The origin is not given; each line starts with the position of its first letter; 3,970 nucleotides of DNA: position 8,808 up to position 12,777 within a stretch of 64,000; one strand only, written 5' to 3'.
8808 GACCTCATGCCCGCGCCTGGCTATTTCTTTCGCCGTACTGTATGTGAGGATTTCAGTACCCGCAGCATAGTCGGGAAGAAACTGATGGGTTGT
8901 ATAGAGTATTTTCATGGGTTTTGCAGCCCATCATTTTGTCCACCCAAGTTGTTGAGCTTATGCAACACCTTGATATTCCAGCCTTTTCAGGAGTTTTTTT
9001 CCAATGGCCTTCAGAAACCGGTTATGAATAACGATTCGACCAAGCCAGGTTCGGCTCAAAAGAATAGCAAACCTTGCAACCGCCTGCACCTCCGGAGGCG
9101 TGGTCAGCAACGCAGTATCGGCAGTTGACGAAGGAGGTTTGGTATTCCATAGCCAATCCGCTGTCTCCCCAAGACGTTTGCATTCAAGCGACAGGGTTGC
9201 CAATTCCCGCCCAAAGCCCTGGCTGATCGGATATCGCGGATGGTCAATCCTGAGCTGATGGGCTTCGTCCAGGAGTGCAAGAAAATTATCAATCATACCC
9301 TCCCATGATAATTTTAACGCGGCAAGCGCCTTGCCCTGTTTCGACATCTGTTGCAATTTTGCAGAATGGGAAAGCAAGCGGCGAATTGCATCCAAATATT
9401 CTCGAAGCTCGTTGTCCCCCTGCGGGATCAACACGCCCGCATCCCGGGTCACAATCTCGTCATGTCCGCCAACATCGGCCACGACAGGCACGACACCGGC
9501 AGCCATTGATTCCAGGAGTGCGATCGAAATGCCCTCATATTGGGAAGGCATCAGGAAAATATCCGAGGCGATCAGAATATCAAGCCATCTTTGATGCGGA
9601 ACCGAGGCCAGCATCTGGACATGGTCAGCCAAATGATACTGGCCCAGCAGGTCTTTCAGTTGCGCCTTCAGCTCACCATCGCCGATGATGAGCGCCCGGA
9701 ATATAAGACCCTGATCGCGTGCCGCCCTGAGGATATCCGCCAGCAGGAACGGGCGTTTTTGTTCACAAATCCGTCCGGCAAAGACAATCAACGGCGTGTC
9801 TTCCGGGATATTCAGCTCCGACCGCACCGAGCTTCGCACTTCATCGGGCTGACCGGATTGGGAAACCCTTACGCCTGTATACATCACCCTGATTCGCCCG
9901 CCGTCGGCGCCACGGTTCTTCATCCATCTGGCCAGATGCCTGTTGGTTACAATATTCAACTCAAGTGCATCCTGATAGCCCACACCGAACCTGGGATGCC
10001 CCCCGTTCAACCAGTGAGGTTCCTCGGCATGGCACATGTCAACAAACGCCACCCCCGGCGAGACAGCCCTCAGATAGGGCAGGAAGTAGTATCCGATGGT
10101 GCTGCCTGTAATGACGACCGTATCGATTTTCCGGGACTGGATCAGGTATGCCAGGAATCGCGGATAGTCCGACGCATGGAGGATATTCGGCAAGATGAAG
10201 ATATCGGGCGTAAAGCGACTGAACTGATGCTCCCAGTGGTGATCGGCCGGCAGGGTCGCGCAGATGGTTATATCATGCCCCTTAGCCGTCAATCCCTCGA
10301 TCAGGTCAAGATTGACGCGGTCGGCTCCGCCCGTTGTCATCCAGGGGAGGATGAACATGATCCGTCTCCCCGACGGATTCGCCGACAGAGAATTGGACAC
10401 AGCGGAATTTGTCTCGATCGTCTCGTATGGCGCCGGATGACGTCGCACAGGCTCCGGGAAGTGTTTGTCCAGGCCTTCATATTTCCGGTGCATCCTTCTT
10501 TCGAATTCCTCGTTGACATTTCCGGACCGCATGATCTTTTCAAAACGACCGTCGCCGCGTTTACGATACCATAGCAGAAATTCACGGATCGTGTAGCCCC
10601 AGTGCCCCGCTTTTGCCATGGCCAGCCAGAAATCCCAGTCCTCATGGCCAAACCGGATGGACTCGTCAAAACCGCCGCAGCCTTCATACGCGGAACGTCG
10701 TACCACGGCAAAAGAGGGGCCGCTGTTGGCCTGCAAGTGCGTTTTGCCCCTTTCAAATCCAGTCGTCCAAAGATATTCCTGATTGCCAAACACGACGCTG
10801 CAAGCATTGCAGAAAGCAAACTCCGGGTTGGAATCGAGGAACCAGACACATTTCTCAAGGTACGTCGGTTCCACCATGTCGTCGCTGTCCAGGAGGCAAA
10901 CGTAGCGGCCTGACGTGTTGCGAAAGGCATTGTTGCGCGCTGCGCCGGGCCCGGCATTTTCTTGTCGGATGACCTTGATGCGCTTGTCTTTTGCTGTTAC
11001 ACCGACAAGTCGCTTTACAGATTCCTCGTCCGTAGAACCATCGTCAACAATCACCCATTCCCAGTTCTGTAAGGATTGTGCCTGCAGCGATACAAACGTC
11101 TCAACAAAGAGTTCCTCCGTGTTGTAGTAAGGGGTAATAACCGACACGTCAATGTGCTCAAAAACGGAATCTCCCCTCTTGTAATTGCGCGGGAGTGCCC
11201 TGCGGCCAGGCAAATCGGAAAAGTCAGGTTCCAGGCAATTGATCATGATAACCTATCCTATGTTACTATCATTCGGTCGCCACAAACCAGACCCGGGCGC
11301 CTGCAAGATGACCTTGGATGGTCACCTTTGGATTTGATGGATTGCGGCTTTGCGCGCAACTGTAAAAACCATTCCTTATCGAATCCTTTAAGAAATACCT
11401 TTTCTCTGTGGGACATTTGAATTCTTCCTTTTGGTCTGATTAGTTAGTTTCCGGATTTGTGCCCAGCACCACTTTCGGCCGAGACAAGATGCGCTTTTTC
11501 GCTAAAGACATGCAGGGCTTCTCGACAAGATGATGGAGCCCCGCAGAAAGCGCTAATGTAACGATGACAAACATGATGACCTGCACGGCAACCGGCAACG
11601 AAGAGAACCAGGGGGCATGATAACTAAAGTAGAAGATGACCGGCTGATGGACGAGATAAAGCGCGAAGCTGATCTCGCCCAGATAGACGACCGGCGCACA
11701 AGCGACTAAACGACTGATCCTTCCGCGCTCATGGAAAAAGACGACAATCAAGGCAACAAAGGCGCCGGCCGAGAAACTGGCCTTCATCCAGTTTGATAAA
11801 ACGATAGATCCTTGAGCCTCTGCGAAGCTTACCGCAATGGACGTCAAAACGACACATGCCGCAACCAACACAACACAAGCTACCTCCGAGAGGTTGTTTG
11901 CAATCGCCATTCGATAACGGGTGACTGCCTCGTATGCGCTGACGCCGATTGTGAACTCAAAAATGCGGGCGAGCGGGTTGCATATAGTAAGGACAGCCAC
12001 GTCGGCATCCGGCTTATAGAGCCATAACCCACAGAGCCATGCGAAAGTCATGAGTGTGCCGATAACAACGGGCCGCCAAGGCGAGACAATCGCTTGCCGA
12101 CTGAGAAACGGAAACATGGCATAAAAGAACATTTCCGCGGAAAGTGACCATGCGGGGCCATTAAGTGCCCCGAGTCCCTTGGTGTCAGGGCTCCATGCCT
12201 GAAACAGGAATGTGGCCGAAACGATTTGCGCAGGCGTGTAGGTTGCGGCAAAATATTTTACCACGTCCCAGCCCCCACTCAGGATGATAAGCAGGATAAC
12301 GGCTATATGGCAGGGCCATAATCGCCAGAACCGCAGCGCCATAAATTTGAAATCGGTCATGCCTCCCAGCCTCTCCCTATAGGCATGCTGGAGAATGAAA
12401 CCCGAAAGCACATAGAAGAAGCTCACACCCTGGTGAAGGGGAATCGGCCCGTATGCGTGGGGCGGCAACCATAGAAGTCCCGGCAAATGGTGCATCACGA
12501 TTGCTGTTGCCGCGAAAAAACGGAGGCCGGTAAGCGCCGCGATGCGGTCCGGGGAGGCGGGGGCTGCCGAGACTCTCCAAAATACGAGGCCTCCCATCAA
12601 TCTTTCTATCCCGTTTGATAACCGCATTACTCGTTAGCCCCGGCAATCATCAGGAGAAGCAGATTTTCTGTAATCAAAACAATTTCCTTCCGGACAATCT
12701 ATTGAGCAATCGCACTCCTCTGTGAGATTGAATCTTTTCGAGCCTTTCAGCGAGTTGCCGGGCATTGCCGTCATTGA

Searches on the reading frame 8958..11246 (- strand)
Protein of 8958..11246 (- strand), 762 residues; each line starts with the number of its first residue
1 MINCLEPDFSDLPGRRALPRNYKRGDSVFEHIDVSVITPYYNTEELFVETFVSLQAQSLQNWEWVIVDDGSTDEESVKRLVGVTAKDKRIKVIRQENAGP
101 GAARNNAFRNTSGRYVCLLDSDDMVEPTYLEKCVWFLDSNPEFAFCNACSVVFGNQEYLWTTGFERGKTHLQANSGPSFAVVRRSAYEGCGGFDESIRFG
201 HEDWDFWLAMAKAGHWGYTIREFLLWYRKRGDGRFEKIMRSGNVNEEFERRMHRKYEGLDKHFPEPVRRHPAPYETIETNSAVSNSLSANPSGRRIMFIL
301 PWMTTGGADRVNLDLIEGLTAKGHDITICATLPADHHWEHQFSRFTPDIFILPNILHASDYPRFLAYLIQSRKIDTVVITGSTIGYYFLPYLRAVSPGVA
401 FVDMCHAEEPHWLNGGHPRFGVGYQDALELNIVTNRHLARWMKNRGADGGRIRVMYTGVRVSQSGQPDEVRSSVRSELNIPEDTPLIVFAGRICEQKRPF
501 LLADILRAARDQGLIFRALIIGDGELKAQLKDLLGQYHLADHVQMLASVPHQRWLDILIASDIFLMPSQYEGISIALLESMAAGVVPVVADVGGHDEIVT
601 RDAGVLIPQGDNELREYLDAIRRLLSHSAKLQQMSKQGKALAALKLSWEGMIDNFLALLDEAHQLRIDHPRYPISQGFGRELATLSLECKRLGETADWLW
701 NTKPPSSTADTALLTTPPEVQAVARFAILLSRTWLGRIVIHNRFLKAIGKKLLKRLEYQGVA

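Call 5: search_protein_families(library=pfam, proteins=[window:8958-11246:-], max_evalue=0.01)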
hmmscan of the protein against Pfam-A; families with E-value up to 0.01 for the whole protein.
window:8958-11246:- (762 aa): 10 families
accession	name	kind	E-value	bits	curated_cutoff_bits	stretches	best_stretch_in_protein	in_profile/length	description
PF00534.26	Glycos_transf_1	-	1.3e-31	109.9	26.4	1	474-639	5-170/172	Glycosyl transferases group 1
PF00535.33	Glycos_transf_2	-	7.1e-28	98.1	23.3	1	35-162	1-129/168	Glycosyl transferase family 2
PF13692.12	Glyco_trans_1_4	-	8.1e-24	84.9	27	1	485-626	2-141/142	Glycosyl transferases group 1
PF10111.15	Glyco_tranf_2_2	-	3.8e-14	53.3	27.3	2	35-134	1-103/276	Glycosyltransferase like family 2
PF13439.12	Glyco_transf_4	-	8.1e-12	45.9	28.5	1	306-462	2-169/170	Glycosyltransferase Family 4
PF13641.12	Glyco_tranf_2_3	-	2.5e-09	37.9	27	1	34-215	3-199/230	Glycosyltransferase like family 2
PF13632.12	Glyco_trans_2_3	-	2.2e-08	34.6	27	1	115-218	1-114/198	Glycosyl transferase family group 2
PF13524.12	Glyco_trans_1_2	-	8e-06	26.3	25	1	505-656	5-143/144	Glycosyl transferase-like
PF13579.12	Glyco_trans_4_4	-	0.00079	20.2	29.7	1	306-455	1-155/158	Glycosyl transferase 4-like domain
PF20706.3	GT4-conflict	-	0.0037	16.7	26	0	527-653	249-383/385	Family 4 Glycosyltransferase in conflict systems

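Call 88: search_protein_families(library=ncbifam, proteins=[window:8961-11246:-], max_evalue=0.00001)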
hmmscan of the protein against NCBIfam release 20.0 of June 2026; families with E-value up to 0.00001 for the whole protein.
window:8961-11246:- (762 aa): 53 families (the best 25 are shown)
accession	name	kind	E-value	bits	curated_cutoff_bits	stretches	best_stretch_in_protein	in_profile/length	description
NF047683.1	TeichurnBiosyTuaG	equivalog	8.6e-27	94.4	400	1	33-146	7-119/252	teichuronic acid biosynthesis protein TuaG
NF007482.0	PRK10073.1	equivalog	8.1e-23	80.9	423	1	33-152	7-126/334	glycosyltransferase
NF053739.1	GlytfEpsEBac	equivalog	1.1e-21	77.1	450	1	34-228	3-203/265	glycosyltransferase EpsE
TIGR03088.1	stp2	hypoth_equivalog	3.6e-21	75.6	409.05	1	434-661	143-372/374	TIGR03088 family PEP-CTERM/XrtA system glycosyltransferase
TIGR03449.1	mycothiol_MshA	equivalog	2.1e-20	73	462.5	1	429-662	167-403/406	D-inositol-3-phosphate glycosyltransferase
NF047684.1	TeichurnBiosyTuaC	equivalog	1.6e-19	70.1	550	1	448-634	183-361/391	teichuronic acid biosynthesis protein TuaC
NF041875.1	EPS_EpsD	equivalog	2e-19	70.2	370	1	34-132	1-99/325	exopolysaccharide biosynthesis glycosyltransferase EpsD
NF041876.1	EPS_EpsE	equivalog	2.6e-19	69.7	400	1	485-641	215-375/389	exopolysaccharide biosynthesis GT4 family glycosyltransferase EpsE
TIGR02149.1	glgA_Coryne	subfamily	3e-19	69.4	302.4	1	448-656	167-384/391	glycogen synthase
TIGR03999.1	thiol_BshA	equivalog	8.2e-19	67.8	273.7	1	452-661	169-372/375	N-acetyl-alpha-D-glucosaminyl L-malate synthase BshA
NF038295.1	EPS_HpsP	equivalog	2.6e-18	66.2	550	1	456-656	182-381/388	hormogonium polysaccharide biosynthesis glycosyltransferase HpsP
TIGR03965.1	mycofact_glyco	equivalog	7e-18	64.7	280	1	30-215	72-268/467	mycofactocin biosynthesis glycosyltransferase MftF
TIGR02095.1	glgA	subfamily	1.8e-17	63.2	328.45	1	469-660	277-475/477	glycogen/starch synthase, ADP-glucose type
TIGR04063.1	stp3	hypoth_equivalog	1.9e-15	56.6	442.05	1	442-657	172-390/397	TIGR04063 family PEP-CTERM/XrtA system glycosyltransferase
NF053787.1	GlcN_PG_synth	equivalog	4.5e-15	55.4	480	1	451-657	165-354/361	N-acetylglucosaminyl phosphatidylglycerol synthase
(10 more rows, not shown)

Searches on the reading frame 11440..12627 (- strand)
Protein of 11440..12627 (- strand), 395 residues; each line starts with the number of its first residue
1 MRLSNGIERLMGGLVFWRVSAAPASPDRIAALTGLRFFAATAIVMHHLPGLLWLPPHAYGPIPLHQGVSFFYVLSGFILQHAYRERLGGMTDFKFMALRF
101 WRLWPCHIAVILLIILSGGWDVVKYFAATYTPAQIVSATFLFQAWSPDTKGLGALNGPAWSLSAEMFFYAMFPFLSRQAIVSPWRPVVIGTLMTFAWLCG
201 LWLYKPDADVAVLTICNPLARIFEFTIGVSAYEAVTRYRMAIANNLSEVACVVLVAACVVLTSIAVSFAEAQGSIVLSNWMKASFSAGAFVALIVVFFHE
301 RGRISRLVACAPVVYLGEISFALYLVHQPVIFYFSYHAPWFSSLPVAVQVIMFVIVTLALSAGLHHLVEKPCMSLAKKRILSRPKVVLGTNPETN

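Call 5: search_protein_families(library=pfam, proteins=[window:11440-12627:-], max_evalue=0.01)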
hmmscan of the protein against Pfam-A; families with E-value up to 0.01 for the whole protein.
window:11440-12627:- (395 aa): 1 family
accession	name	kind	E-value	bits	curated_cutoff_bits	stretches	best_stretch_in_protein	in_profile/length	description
PF01757.29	Acyl_transf_3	-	2.1e-26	93.2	31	1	30-363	2-323/326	Acyltransferase domain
